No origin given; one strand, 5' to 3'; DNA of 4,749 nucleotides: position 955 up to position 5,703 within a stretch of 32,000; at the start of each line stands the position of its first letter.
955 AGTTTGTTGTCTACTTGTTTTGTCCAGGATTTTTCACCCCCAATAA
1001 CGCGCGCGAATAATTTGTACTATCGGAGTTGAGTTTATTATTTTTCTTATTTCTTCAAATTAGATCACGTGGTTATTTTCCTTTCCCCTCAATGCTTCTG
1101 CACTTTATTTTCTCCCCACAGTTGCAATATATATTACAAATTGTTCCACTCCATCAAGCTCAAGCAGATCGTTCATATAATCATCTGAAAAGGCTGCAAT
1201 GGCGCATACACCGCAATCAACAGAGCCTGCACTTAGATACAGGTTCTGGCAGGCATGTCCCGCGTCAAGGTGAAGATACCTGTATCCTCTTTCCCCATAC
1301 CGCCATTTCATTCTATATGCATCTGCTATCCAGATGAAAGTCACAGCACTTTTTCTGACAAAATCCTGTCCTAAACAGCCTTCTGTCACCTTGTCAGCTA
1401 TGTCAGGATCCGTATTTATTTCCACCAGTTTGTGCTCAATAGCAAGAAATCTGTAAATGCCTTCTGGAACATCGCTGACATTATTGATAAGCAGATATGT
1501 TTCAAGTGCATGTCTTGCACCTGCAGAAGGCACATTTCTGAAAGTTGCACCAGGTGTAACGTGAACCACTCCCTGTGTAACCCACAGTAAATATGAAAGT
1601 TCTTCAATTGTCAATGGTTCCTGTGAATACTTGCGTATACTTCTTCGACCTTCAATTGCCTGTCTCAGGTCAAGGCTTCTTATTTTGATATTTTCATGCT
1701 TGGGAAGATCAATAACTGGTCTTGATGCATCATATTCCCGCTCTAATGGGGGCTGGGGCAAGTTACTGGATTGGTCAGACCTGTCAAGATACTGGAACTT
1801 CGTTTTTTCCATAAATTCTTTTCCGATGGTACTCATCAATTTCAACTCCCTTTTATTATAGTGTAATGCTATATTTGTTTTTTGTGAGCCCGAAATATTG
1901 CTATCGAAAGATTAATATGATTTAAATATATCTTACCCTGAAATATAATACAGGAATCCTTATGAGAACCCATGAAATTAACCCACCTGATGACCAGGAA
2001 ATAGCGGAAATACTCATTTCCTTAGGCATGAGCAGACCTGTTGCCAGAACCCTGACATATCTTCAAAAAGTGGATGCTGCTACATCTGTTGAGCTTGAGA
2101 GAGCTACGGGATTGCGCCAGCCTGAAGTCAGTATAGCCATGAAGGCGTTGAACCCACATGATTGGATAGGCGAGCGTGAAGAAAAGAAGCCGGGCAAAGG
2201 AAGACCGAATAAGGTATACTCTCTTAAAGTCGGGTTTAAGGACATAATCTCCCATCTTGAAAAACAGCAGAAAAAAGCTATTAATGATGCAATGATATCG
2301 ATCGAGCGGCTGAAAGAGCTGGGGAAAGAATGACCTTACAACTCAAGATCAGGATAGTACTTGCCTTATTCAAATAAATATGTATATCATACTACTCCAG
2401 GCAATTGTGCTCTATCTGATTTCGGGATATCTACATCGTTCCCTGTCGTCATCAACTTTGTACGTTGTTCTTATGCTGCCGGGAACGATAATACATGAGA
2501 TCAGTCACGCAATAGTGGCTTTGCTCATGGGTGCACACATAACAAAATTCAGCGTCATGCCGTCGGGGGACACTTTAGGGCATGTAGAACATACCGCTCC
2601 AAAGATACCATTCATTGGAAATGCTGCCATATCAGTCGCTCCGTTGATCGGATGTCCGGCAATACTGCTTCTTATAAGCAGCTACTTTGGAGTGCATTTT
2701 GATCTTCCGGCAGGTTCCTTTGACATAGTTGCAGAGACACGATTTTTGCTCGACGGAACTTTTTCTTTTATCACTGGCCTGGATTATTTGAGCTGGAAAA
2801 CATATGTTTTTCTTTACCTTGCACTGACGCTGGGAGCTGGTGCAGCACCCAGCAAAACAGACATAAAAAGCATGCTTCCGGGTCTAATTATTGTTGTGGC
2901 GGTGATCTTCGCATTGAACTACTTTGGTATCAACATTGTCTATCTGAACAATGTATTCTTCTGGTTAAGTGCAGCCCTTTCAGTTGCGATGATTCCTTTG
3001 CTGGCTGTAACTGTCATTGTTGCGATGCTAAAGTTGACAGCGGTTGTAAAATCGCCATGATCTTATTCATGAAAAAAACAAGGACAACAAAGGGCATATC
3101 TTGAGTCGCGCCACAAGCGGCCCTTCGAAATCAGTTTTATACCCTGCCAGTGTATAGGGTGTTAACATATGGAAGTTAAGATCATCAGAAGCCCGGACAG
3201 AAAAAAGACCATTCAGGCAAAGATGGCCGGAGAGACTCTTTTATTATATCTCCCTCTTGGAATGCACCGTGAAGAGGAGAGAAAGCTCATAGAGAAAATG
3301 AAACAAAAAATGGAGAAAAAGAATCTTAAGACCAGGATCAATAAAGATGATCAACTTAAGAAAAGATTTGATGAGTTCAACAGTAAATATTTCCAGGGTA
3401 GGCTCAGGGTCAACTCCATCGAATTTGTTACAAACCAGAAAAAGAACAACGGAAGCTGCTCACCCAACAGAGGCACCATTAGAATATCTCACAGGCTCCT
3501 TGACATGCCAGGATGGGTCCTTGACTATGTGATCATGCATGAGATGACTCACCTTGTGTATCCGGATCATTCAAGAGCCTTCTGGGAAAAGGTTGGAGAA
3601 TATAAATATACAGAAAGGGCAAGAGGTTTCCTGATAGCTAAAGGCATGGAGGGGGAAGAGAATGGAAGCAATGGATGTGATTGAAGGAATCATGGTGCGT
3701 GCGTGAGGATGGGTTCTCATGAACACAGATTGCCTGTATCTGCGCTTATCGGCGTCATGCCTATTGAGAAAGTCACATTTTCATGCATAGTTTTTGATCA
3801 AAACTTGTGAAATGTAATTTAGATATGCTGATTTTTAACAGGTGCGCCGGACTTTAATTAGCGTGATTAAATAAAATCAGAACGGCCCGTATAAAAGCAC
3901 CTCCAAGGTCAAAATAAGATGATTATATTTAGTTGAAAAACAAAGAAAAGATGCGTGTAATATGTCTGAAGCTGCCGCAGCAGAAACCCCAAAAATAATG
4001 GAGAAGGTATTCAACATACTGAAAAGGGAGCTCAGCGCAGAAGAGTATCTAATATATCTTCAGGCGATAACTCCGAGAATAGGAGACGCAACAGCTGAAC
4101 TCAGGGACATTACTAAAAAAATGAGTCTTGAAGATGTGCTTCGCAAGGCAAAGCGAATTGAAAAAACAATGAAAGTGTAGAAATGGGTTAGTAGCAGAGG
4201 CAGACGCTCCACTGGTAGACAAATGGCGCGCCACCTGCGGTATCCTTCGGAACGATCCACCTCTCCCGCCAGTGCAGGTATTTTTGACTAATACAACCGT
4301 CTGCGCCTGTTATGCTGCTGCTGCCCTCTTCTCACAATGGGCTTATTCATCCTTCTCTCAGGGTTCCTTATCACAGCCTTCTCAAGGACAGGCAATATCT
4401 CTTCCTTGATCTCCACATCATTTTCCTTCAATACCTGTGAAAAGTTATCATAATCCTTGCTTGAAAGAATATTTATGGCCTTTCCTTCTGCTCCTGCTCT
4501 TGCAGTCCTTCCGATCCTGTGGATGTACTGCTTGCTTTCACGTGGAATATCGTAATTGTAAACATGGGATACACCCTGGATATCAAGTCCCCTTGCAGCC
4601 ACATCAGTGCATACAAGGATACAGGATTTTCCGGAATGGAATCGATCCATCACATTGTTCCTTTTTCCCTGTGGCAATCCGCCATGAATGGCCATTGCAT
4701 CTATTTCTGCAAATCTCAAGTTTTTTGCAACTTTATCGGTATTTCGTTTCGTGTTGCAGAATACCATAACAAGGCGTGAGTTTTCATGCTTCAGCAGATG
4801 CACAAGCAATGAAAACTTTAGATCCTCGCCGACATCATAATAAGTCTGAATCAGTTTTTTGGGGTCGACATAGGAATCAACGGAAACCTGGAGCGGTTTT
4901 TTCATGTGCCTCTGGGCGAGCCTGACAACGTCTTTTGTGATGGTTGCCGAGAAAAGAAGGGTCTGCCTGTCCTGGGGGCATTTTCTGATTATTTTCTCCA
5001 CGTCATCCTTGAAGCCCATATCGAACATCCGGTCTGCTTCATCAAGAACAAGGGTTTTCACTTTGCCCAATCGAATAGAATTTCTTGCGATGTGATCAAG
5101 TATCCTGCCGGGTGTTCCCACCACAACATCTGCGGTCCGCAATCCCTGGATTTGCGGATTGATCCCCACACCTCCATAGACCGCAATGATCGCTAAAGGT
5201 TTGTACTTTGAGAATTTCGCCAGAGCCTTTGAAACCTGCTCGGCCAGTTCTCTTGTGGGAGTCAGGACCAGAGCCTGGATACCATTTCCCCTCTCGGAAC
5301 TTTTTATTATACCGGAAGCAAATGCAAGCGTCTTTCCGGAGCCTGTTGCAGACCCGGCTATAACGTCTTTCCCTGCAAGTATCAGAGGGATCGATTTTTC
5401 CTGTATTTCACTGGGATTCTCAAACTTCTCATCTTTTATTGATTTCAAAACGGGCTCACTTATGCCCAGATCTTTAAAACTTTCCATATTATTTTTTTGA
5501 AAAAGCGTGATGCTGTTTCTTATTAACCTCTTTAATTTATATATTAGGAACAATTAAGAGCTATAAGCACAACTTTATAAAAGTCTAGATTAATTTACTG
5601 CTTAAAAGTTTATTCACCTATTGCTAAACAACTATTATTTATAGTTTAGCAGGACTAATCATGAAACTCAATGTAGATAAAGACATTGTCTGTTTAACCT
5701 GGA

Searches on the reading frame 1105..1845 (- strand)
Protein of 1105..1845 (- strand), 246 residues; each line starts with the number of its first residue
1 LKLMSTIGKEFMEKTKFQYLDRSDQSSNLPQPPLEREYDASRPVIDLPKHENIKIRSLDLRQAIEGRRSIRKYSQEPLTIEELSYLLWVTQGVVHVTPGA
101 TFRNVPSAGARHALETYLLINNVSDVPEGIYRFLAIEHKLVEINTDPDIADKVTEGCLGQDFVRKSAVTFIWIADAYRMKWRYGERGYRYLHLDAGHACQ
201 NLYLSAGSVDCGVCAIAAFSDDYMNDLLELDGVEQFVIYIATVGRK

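Call 48: search_protein_families(library=pfam, proteins=[window:1105-1845:-], max_evalue=0.0001)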
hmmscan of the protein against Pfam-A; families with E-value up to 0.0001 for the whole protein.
window:1105-1845:- (246 aa): 1 family
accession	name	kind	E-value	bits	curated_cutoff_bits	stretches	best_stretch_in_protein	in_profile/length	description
PF00881.29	Nitroreductase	-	4.9e-28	98.8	23.5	1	64-245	1-167/167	Nitroreductase family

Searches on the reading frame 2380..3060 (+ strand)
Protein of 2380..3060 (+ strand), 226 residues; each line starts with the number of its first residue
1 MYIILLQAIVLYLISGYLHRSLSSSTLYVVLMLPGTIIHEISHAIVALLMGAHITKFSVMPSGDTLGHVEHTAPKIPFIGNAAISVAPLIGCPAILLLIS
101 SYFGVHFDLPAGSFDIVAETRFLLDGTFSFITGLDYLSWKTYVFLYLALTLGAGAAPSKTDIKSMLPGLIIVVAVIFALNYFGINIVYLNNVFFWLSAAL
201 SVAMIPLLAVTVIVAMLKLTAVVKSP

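Call 48: search_protein_families(library=pfam, proteins=[window:2380-3060:+], max_evalue=0.0001)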
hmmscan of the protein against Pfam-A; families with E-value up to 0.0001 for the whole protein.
window:2380-3060:+ (226 aa): 1 family
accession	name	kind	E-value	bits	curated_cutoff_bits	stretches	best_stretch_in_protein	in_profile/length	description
PF13398.12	Peptidase_M50B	-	1.5e-05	25.2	26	1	26-65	15-56/201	Peptidase M50B-like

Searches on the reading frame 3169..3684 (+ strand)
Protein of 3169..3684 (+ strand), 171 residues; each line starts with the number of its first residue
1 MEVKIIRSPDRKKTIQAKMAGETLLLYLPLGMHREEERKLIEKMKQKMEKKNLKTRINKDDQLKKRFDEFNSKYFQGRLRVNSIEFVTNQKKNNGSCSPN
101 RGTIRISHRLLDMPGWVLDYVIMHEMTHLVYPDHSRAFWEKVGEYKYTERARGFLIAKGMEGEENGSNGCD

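Call 48: search_protein_families(library=pfam, proteins=[window:3169-3684:+], max_evalue=0.0001)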
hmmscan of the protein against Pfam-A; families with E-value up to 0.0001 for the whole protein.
window:3169-3684:+ (171 aa): 2 families
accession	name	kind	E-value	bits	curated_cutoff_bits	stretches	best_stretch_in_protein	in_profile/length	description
PF01863.23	YgjP-like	-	6.3e-20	72.5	26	1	37-145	86-193/207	YgjP-like, metallopeptidase domain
PF10263.15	SprT-like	-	6.6e-07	29.6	25.6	1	64-130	2-73/108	SprT-like family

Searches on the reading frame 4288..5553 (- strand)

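Call 48: search_protein_families(library=pfam, proteins=[window:4288-5553:-], max_evalue=0.0001)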
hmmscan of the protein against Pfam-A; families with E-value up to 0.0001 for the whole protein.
window:4288-5553:- (421 aa): 3 families
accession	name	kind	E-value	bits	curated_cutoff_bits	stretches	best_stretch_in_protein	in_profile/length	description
PF00270.35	DEAD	-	6.2e-49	166.4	26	1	49-210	2-165/167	DEAD/DEAH box helicase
PF00271.37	Helicase_C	-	2e-33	115.4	23.5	1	246-354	2-110/110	Helicase conserved C-terminal domain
PF04851.21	ResIII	-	3.2e-10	40.6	22.5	1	62-206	24-163/164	Type III restriction enzyme, res subunit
